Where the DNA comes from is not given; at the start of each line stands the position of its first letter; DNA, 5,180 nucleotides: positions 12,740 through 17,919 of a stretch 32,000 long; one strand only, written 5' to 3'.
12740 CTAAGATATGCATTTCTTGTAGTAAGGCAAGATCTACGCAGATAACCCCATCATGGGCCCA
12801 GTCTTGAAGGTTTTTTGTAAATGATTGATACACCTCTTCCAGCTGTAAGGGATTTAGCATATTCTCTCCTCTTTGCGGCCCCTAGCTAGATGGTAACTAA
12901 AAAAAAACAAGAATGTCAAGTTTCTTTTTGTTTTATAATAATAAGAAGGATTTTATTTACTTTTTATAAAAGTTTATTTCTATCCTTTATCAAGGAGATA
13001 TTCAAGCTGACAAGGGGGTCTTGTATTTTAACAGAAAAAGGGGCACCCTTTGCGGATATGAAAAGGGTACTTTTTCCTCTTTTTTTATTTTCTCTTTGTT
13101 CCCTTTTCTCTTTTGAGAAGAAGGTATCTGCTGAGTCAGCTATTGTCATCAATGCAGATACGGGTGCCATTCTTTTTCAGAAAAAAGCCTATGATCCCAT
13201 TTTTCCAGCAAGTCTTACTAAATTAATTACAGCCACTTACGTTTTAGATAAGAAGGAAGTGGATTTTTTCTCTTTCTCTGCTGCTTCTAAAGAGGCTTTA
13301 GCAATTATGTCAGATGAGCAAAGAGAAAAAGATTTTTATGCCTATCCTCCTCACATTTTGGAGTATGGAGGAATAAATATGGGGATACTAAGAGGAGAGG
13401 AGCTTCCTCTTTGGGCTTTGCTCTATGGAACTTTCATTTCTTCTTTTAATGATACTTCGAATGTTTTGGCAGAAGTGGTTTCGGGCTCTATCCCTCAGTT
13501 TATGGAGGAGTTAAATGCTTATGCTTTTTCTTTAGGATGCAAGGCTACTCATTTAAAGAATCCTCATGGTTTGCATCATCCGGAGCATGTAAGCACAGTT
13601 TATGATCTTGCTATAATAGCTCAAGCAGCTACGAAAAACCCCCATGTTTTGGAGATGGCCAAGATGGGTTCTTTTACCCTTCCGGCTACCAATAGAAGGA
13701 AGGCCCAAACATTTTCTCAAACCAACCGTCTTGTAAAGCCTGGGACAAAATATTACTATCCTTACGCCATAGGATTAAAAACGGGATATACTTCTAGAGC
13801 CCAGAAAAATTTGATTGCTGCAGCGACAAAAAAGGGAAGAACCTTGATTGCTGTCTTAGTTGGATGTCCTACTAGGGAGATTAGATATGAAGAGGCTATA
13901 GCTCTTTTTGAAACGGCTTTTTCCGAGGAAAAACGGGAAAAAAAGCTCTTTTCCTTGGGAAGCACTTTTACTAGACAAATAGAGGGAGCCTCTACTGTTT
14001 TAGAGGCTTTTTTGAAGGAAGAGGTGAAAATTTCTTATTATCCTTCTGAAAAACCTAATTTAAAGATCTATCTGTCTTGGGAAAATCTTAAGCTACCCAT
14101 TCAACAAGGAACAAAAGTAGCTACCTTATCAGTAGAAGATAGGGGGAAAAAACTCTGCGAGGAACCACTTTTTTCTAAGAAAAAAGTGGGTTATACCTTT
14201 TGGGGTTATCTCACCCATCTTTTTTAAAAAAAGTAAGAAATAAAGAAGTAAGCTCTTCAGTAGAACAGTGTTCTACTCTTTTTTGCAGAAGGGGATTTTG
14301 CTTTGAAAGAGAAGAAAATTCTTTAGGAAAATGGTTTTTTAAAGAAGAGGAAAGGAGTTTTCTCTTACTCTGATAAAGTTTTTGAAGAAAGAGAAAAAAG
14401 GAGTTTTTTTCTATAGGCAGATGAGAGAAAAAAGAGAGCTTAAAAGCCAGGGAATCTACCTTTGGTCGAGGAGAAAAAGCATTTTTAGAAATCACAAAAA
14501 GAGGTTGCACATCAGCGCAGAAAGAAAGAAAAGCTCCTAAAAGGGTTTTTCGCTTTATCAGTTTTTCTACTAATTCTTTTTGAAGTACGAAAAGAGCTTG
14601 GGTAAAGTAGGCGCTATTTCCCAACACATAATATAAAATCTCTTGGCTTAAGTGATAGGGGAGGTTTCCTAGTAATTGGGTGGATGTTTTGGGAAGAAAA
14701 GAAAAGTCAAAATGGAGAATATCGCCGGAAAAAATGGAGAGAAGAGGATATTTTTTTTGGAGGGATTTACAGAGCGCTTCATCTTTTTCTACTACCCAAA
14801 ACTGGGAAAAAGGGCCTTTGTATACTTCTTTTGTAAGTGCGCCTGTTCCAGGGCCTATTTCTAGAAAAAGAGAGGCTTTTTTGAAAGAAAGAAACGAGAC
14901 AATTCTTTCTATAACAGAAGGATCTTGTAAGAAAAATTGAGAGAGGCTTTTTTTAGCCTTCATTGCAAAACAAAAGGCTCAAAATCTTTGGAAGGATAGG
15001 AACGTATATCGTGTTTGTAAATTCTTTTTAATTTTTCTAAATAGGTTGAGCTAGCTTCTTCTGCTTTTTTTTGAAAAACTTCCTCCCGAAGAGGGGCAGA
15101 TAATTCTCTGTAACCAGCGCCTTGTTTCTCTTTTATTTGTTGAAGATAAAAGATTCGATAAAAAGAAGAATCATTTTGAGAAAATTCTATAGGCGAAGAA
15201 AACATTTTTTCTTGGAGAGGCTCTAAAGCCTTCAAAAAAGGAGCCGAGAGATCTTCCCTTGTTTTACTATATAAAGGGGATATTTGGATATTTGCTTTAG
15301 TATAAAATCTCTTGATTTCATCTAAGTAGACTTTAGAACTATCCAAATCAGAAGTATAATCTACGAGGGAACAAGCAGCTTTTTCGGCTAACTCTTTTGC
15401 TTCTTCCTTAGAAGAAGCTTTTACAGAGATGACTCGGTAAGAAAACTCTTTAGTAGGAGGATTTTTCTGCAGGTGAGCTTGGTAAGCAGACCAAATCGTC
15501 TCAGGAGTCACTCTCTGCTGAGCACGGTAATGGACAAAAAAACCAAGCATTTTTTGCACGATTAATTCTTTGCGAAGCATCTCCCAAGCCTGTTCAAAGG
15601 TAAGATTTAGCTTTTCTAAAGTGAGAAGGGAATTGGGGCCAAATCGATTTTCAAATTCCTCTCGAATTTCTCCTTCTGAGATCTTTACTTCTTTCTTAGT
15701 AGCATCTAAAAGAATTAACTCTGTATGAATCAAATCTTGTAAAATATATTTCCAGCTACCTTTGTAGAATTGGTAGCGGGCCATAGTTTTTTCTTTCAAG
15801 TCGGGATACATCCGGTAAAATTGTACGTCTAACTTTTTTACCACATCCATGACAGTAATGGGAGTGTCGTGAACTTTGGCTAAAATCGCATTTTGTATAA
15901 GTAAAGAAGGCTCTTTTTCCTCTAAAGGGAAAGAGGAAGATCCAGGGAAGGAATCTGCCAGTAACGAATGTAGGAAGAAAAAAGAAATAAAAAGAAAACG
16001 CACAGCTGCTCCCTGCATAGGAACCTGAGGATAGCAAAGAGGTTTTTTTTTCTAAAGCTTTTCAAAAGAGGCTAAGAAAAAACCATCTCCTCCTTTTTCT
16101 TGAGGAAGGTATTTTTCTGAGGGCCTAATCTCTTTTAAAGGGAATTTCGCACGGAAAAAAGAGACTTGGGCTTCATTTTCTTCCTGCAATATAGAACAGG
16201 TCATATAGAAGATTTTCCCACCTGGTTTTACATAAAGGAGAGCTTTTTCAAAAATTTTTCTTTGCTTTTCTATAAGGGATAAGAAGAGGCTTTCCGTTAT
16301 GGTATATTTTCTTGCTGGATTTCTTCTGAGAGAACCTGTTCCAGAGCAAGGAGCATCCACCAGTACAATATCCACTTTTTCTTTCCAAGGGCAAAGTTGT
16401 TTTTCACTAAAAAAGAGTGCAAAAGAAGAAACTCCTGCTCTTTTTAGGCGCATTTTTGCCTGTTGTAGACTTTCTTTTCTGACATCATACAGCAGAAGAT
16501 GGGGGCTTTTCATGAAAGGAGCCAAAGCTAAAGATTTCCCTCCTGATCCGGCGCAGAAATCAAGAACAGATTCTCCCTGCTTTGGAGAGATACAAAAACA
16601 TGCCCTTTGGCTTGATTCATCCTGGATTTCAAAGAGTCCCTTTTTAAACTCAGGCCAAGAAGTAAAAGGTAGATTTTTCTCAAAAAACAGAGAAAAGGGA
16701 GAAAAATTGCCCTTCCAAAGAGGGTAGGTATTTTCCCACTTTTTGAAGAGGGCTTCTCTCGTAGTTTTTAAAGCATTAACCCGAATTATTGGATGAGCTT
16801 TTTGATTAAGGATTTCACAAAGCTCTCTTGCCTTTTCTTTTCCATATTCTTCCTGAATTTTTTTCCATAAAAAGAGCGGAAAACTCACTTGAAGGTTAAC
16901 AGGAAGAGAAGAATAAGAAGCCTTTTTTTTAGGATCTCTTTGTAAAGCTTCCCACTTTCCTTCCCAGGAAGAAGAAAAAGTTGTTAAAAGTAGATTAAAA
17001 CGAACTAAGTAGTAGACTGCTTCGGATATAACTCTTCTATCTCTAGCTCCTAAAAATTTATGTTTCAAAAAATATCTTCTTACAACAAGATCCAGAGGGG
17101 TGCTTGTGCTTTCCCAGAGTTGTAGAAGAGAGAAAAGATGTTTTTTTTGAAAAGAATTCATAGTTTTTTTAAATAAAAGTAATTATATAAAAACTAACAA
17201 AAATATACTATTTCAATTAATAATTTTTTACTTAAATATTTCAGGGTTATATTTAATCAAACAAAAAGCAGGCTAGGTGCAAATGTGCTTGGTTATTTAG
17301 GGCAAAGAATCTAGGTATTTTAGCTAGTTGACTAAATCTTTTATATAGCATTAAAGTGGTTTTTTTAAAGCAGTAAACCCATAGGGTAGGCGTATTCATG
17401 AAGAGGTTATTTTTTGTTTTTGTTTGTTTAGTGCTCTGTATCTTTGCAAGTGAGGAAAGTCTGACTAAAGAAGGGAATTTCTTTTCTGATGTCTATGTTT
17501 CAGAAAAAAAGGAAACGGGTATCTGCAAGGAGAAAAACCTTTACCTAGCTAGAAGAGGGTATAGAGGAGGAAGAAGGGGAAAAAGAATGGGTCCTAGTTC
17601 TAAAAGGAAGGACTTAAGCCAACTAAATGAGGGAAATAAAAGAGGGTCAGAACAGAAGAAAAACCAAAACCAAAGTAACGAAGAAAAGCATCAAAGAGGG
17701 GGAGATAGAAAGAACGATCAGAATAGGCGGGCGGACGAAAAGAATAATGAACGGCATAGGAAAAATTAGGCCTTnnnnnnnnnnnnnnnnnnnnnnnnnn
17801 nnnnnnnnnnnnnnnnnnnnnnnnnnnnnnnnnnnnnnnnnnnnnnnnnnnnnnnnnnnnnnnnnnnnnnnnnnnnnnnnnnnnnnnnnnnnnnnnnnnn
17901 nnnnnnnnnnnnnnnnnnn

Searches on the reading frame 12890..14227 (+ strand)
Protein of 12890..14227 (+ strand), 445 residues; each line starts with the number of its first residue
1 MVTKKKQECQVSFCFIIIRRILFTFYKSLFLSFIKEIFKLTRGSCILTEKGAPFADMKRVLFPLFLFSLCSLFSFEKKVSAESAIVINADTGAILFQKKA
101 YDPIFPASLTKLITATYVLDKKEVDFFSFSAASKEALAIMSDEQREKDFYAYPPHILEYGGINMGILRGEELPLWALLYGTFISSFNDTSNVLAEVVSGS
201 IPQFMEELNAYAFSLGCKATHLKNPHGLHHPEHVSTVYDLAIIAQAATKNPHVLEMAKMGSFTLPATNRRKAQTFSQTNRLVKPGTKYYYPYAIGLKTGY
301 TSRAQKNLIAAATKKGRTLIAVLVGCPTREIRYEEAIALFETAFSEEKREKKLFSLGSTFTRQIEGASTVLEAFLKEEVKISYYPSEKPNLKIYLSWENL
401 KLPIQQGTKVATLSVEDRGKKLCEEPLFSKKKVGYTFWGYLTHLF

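Call 34: search_protein_families(library=pfam, proteins=[window:12890-14227:+], max_evalue=0.00001)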
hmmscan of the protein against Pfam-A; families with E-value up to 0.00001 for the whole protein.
window:12890-14227:+ (445 aa): 2 families
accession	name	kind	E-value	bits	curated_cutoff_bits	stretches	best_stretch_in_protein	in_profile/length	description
PF00768.25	Peptidase_S11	-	1.5e-42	146.1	27.6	1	77-326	8-237/239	D-alanyl-D-alanine carboxypeptidase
PF07943.18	PBP5_C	-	4.4e-06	27.2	21.2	0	351-433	4-89/91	Penicillin-binding protein 5, C-terminal domain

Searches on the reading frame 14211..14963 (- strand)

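Call 34: search_protein_families(library=pfam, proteins=[window:14211-14963:-], max_evalue=0.00001)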
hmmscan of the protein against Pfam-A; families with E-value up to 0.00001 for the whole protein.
window:14211-14963:- (250 aa): 1 family
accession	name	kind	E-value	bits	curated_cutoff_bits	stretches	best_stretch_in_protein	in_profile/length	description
PF00398.26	RrnaAD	-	3.8e-38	131.5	24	1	2-244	3-260/263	Ribosomal RNA adenine dimethylase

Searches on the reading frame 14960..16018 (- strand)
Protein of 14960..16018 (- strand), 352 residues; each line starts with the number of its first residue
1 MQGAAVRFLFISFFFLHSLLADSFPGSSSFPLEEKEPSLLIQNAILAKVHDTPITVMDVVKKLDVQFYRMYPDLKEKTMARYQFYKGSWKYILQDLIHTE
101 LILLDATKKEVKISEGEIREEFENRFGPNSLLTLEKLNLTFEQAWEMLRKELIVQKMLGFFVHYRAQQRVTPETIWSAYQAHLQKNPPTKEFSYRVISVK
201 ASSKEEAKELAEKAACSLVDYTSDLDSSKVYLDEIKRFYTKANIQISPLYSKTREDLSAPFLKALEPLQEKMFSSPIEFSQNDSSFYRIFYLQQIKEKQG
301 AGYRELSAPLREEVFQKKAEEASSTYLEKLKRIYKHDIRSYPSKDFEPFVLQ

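Call 34: search_protein_families(library=pfam, proteins=[window:14960-16018:-], max_evalue=0.00001)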
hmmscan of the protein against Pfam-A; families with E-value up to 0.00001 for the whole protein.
window:14960-16018:- (352 aa): 0 families

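Call 36: search_protein_families(library=pfam, proteins=[window:14960-16018:-], max_evalue=0.01)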
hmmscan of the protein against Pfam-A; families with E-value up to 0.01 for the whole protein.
window:14960-16018:- (352 aa): 1 family
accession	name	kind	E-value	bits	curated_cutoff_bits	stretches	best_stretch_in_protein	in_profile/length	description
PF13624.11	SurA_N_3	-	0.00012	22.4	27.2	1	44-157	40-161/162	SurA-like N-terminal domain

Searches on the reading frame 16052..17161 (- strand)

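Call 35: search_protein_families(library=pfam, proteins=[window:16052-17161:-], max_evalue=0.00001)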
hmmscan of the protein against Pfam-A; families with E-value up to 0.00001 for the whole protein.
window:16052-17161:- (369 aa): 3 families
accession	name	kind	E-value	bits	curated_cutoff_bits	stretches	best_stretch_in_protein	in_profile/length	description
PF01189.24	Methyltr_RsmB-F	-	4e-30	105.4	27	1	190-366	3-198/199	16S rRNA methyltransferase RsmB/F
PF22458.1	RsmF-B_ferredox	-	5.3e-09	36.5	27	1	94-144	1-50/74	Methyltr_RsmF/B-like, ferredoxin-like domain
PF13847.12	Methyltransf_31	-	4.4e-08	33.4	27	1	194-327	2-117/145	Methyltransferase domain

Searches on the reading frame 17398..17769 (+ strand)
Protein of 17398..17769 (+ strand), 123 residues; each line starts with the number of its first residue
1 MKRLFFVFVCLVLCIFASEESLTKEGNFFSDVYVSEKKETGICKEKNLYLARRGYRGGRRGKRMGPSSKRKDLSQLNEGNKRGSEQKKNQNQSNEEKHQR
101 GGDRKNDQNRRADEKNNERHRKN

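Call 35: search_protein_families(library=pfam, proteins=[window:17398-17769:+], max_evalue=0.00001)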
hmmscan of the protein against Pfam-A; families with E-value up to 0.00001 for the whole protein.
window:17398-17769:+ (123 aa): 0 families

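Call 36: search_protein_families(library=pfam, proteins=[window:17398-17769:+], max_evalue=0.01)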
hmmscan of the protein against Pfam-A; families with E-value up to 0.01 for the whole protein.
window:17398-17769:+ (123 aa): 0 families

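Call 46: search_protein_families(library=pfam, proteins=[window:17398-17766:+], max_evalue=10)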
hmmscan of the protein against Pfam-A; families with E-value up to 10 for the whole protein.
seq(123 aa): 1 family
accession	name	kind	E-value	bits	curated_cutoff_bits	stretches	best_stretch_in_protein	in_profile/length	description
PF22251.1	PFF1_TM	-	0.21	11.5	32.3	1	72-118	141-189/300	Vacuolar membrane protease, transmembrane domain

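Call 90: search_protein_families(library=ncbifam, proteins=[window:17398-17766:+], max_evalue=1)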
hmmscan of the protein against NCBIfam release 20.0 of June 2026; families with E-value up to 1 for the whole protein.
window:17398-17766:+ (123 aa): 2 families
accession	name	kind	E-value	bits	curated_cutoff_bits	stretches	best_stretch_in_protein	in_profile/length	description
TIGR04420.1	Sec_Non_Glob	hypoth_equivalog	0.00084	19.2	90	1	1-121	1-120/243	SRP-less Sec system protein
NF002899.0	PRK03449.1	equivalog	0.25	10.4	276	1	33-120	265-354/359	membrane protein insertase YidC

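Call 91: search_protein_families(library=padloc, proteins=[window:17398-17766:+], max_evalue=0.1)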
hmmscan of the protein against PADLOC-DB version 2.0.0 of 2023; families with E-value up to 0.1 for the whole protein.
window:17398-17766:+ (123 aa): 0 families
